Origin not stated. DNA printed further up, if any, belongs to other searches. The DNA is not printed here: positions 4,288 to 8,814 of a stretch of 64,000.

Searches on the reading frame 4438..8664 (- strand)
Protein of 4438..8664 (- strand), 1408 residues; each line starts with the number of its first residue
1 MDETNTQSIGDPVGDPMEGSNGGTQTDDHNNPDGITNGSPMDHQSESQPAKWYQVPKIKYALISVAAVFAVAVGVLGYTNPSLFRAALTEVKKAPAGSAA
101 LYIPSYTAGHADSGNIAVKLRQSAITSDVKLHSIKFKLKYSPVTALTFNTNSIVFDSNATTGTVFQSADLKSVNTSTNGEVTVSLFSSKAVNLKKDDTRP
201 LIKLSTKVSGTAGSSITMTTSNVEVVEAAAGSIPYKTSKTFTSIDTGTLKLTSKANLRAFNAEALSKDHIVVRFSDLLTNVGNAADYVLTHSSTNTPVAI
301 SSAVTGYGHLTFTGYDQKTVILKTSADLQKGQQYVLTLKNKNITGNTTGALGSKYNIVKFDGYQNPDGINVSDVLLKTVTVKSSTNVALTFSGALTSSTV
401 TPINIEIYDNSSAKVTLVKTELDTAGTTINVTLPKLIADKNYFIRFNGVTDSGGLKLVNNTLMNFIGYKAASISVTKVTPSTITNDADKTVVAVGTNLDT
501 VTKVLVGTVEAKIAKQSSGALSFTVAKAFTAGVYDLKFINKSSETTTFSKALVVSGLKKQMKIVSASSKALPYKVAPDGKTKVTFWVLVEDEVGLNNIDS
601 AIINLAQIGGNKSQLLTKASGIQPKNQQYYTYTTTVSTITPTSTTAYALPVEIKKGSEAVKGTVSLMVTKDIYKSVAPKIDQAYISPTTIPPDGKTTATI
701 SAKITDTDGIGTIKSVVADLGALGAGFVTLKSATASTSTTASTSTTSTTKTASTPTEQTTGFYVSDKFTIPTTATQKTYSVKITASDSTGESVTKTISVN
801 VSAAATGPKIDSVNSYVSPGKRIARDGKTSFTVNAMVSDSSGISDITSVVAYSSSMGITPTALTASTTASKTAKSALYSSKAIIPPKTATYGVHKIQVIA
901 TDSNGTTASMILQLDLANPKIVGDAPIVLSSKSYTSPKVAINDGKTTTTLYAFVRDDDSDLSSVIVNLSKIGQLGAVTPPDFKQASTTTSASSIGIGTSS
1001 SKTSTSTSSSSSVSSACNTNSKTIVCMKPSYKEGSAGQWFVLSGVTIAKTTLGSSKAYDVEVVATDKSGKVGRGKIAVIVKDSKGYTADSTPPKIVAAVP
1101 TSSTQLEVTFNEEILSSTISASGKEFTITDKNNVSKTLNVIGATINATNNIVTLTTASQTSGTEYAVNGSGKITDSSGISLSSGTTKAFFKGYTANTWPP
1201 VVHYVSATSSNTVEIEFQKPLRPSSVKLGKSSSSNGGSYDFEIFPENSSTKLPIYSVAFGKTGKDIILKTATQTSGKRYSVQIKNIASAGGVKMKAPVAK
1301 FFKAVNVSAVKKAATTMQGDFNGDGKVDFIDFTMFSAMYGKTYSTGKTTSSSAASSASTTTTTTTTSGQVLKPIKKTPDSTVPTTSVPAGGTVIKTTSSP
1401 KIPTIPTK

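Call 5: search_protein_families(library=pfam, proteins=[window:4438-8664:-], max_evalue=0.001)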
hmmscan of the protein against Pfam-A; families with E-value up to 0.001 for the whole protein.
window:4438-8664:- (1408 aa): 1 family
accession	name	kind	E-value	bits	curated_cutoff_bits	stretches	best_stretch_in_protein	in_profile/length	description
PF15418.12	DUF4625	-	5.3e-07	30.4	27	0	745-801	75-130/131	Domain of unknown function (DUF4625)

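Call 43: search_protein_families(library=ncbifam, proteins=[window:4438-8664:-], max_evalue=0.1)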
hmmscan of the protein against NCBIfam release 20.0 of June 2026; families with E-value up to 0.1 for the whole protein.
window:4438-8664:- (1408 aa): 0 families
